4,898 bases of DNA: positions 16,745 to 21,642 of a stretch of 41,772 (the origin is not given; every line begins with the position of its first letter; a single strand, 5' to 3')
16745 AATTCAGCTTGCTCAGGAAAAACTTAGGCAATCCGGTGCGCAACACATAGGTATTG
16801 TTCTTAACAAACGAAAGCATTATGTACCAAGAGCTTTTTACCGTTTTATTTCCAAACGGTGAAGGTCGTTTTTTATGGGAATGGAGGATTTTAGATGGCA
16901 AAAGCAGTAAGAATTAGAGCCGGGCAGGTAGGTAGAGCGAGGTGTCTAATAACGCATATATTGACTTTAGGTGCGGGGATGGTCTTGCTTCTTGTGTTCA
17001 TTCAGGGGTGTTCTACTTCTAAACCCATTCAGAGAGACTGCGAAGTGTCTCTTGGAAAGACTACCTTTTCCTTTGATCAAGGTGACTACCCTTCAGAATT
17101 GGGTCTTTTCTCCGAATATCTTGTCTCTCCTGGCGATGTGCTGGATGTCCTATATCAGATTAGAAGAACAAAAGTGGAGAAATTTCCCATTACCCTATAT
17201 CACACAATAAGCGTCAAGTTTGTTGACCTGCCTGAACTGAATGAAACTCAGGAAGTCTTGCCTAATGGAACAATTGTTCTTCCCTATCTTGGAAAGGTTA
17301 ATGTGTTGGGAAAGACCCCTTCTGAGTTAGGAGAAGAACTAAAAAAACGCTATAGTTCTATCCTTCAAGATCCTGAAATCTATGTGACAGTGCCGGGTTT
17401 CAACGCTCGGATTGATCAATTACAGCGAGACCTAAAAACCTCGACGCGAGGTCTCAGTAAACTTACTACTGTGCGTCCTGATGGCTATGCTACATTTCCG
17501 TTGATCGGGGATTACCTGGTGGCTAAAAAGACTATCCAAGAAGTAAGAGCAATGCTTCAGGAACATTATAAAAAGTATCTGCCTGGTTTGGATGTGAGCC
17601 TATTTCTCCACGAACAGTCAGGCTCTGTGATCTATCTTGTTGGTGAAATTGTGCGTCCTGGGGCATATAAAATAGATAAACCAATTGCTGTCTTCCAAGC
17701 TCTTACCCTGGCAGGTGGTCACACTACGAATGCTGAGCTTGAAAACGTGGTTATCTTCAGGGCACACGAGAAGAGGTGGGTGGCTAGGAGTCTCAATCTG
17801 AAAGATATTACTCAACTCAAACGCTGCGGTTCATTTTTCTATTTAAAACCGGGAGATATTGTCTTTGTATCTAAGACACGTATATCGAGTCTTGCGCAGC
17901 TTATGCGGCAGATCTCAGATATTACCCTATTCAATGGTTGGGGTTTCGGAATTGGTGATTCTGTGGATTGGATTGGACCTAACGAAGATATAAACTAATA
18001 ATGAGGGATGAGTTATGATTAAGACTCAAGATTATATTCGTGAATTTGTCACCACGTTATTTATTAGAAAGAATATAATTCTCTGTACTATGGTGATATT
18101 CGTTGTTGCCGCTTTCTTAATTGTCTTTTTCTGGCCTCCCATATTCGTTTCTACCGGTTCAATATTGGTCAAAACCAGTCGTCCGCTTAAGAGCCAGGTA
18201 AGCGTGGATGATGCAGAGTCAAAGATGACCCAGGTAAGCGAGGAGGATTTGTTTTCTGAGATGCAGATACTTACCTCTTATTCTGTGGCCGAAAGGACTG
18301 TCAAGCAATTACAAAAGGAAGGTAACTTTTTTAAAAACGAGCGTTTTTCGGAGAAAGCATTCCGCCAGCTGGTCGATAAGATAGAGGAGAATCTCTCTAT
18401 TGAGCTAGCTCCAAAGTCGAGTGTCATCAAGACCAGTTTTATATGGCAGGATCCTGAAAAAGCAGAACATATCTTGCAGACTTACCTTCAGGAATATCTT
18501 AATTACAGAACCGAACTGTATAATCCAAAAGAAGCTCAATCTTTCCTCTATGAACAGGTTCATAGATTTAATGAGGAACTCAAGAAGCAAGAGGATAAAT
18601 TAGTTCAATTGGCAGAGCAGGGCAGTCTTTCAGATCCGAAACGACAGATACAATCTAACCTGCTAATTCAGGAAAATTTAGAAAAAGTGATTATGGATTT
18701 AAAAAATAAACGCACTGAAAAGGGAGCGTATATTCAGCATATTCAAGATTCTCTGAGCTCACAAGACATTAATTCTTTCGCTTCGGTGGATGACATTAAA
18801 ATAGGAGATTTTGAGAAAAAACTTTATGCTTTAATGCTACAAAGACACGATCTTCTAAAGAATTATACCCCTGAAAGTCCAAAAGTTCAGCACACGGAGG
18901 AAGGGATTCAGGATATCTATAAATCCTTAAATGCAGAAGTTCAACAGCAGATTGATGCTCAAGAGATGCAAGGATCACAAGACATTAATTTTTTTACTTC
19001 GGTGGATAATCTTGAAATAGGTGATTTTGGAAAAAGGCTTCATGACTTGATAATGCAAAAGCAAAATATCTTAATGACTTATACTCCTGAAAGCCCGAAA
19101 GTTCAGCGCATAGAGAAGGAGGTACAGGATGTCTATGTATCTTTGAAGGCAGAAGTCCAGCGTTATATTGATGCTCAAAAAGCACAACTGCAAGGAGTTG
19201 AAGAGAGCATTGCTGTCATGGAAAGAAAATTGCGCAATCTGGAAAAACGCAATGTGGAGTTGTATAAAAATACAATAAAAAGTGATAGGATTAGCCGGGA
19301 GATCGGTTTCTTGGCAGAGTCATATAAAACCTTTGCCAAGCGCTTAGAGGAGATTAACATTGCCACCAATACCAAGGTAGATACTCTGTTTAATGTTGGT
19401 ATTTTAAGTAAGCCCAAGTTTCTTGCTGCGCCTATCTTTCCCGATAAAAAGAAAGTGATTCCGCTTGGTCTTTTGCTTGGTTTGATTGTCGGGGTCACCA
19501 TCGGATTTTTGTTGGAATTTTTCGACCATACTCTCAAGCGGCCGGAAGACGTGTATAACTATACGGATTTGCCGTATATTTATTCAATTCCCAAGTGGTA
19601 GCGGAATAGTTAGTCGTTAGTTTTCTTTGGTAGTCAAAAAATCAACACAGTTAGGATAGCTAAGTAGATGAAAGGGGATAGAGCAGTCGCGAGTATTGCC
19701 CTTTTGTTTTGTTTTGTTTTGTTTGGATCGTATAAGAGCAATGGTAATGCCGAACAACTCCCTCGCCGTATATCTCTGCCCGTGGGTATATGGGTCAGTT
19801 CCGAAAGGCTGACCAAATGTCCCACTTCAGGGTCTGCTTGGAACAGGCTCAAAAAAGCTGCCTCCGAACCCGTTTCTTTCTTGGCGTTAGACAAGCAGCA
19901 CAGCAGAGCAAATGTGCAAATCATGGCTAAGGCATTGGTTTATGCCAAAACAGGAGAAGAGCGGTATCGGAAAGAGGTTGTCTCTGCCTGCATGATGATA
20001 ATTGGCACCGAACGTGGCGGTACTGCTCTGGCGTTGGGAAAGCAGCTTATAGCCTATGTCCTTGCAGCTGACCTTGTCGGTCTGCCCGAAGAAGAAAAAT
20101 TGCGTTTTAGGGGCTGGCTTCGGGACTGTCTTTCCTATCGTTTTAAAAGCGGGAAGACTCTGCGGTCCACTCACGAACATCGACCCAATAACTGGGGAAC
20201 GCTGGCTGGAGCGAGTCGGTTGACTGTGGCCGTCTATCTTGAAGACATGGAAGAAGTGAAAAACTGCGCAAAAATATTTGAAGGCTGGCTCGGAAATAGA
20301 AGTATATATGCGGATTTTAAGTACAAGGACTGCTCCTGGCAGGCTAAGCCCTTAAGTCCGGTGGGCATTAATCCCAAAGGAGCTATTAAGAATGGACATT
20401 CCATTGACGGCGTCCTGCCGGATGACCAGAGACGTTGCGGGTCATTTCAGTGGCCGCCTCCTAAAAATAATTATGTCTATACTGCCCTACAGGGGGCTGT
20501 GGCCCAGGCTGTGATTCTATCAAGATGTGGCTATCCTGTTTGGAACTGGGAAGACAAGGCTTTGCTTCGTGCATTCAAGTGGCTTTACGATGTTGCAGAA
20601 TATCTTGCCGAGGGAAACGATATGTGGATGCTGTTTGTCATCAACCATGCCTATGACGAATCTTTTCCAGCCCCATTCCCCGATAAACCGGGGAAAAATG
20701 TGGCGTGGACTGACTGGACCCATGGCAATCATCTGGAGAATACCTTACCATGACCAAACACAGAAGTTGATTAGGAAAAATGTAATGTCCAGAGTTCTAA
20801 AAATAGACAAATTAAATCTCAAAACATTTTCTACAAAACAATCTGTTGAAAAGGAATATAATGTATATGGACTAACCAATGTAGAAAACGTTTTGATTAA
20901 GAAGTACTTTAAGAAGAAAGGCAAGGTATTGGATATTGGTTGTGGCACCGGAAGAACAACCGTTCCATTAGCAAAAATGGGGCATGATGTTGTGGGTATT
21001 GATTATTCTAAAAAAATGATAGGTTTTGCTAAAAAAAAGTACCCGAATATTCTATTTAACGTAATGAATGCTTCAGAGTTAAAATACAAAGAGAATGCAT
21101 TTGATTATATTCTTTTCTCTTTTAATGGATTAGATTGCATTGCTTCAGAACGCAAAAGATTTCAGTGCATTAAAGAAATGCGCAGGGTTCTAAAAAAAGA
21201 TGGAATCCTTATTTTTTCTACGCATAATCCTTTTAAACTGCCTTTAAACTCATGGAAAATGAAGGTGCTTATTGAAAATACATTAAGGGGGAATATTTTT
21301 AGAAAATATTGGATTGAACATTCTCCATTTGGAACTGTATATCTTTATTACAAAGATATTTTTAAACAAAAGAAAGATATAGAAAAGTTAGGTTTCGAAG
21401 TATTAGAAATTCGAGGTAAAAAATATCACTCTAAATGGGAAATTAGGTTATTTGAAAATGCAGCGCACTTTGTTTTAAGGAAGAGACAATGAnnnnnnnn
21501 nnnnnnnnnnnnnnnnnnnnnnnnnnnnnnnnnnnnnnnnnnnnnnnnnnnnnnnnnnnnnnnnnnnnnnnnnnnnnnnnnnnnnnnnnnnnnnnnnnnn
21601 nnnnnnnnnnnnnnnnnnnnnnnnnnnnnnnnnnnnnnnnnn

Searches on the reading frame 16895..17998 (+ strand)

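Call 55: search_protein_families(library=pfam, proteins=[window:16895-17998:+], max_evalue=0.00001)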
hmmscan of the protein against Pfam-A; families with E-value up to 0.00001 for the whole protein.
window:16895-17998:+ (367 aa): 3 families
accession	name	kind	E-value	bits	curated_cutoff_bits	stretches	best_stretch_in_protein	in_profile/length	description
PF02563.21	Poly_export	-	2.2e-27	95.5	28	2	104-166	14-76/77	Polysaccharide biosynthesis/export protein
PF22461.2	SLBB_2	-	2.5e-09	37.5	27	1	246-325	3-79/79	SLBB domain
PF10531.15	SLBB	-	2.7e-08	34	27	1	245-290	1-46/55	SLBB domain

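Call 59: search_protein_families(library=ncbifam, proteins=[window:16895-17998:+], max_evalue=0.00001)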
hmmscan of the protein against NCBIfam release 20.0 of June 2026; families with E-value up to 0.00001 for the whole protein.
window:16895-17998:+ (367 aa): 4 families
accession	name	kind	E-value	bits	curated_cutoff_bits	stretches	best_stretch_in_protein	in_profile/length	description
TIGR03027.2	pepcterm_export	equivalog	2.6e-29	102.1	180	2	186-327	20-166/169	XrtA/PEP-CTERM system exopolysaccharide export protein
NF011658.0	PRK15078.1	subfamily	4.4e-24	84.9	333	2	192-327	119-251/380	polysaccharide export protein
NF041843.1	EpsY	equivalog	1e-15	57.5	320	1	187-325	71-210/211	exopolysaccharide export protein EpsY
TIGR03028.1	EpsE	equivalog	2.2e-15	56.6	262.65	1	187-328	20-162/239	polysaccharide export protein EpsE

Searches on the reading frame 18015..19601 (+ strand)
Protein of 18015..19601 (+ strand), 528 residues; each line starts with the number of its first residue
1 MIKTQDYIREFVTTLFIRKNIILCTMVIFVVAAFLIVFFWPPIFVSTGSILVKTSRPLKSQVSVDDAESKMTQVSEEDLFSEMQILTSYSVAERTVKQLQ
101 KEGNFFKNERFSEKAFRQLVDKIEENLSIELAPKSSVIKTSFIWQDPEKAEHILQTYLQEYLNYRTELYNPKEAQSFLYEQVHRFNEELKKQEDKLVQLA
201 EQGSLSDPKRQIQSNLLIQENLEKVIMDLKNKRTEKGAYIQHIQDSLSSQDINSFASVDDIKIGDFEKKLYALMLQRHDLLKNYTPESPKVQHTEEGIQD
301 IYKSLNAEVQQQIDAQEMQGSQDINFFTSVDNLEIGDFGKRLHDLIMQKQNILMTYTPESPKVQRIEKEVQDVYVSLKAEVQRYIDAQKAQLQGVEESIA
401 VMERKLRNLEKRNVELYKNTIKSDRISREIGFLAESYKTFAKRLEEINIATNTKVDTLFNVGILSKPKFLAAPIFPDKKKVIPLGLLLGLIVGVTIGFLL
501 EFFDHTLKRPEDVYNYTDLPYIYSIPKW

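Call 11: search_protein_families(library=pfam, proteins=[window:18015-19601:+], max_evalue=0.001)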
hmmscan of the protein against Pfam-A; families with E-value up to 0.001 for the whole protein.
window:18015-19601:+ (528 aa): 1 family
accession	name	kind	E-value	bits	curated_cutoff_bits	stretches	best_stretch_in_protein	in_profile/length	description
PF02706.20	Wzz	-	8.6e-07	29.6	25.5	1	9-99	6-91/91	Chain length determinant protein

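Call 59: search_protein_families(library=ncbifam, proteins=[window:18015-19601:+], max_evalue=0.00001)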
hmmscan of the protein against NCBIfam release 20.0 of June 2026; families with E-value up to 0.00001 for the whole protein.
window:18015-19601:+ (528 aa): 4 families
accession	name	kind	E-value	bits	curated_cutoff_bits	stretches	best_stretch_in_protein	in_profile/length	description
TIGR03007.1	pepcterm_ChnLen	equivalog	3.6e-24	84.9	278.85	2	8-323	3-309/498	XrtA system polysaccharide chain length determinant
TIGR03017.1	EpsF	equivalog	1.9e-19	69.7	422.75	2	9-311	4-304/444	chain length determinant protein EpsF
TIGR01006.1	polys_exp_MPA1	subfamily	2.5e-15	56.5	296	1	438-527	134-223/226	CspC family polysaccharide chain length determinant protein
TIGR01005.1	eps_transp_fam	subfamily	1.4e-12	46.6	411.7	1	331-518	286-470/754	exopolysaccharide transport protein family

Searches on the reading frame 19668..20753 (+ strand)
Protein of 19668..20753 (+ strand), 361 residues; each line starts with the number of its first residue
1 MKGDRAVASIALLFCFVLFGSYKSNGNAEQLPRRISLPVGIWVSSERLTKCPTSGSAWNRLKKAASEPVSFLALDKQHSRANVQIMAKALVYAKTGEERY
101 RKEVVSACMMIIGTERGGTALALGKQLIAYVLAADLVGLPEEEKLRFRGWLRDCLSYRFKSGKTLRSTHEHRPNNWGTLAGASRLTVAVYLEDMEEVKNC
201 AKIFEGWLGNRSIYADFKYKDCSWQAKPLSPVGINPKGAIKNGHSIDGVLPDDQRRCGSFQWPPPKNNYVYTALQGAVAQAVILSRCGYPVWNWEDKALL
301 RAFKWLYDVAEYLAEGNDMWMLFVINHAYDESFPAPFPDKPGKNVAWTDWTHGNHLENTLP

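Call 11: search_protein_families(library=pfam, proteins=[window:19668-20753:+], max_evalue=0.001)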
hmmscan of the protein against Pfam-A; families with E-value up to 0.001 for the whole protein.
window:19668-20753:+ (361 aa): 1 family
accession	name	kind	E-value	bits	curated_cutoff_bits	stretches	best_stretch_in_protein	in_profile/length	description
PF05426.18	Alginate_lyase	-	6.2e-09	36.1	22.2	1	129-205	125-199/275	Alginate lyase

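Call 59: search_protein_families(library=ncbifam, proteins=[window:19668-20753:+], max_evalue=0.00001)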
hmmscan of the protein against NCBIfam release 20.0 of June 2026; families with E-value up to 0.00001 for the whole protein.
window:19668-20753:+ (361 aa): 0 families

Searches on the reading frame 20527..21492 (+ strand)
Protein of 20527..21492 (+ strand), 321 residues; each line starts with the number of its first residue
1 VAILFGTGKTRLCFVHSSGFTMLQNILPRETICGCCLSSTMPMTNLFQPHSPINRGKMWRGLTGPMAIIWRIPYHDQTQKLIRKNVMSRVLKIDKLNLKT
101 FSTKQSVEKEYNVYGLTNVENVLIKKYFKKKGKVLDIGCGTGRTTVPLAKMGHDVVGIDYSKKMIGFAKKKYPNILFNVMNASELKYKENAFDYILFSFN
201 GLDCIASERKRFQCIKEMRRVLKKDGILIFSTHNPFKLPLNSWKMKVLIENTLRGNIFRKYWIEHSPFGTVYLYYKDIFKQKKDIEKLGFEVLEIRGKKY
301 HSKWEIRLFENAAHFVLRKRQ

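Call 11: search_protein_families(library=pfam, proteins=[window:20527-21492:+], max_evalue=0.001)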
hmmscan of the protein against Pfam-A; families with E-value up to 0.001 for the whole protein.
window:20527-21492:+ (321 aa): 15 families
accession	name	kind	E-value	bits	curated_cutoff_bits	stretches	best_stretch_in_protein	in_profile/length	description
PF13649.12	Methyltransf_25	-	8.4e-22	78.1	27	1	134-226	1-97/97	Methyltransferase domain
PF08241.18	Methyltransf_11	-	2.7e-20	73.2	21.2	1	135-230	1-95/95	Methyltransferase domain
PF13847.12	Methyltransf_31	-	7.3e-20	71.6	27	1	129-234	2-113/145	Methyltransferase domain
PF08242.18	Methyltransf_12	-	1.8e-12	48.3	30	1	135-228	1-98/98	Methyltransferase domain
PF13489.12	Methyltransf_23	-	2.5e-12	47.3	27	1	126-236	18-122/164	Methyltransferase domain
PF01209.24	Ubie_methyltran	-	9.4e-11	41.9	20.1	1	129-229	46-150/233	ubiE/COQ5 methyltransferase family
PF03848.20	TehB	-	2.6e-07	30.7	20.4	1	122-226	22-128/193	Tellurite resistance protein TehB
PF01555.25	N6_N4_Mtase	-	1.1e-06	29.2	26.7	0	122-169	173-220/221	DNA methylase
PF05219.18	DREV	-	9.8e-06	25.3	26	1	130-236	94-192/265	DREV methyltransferase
PF07021.18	MetW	-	4.3e-05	23.7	21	1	123-230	6-109/193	Methionine biosynthesis protein MetW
PF05175.20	MTS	-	5.3e-05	23.4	23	1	122-197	22-104/170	Methyltransferase small domain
PF02353.26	CMAS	-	0.00015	21.7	27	1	125-296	57-216/273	Mycolic acid cyclopropane synthetase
PF00398.26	RrnaAD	-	0.00015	21.4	24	1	120-171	20-71/263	Ribosomal RNA adenine dimethylase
PF02390.23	Methyltransf_4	-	0.00024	21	24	0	133-174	4-47/173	Putative methyltransferase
PF01135.25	PCMT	-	0.0004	20.6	20.3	1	128-171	71-117/210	Protein-L-isoaspartate(D-aspartate) O-methyltransferase (PCMT)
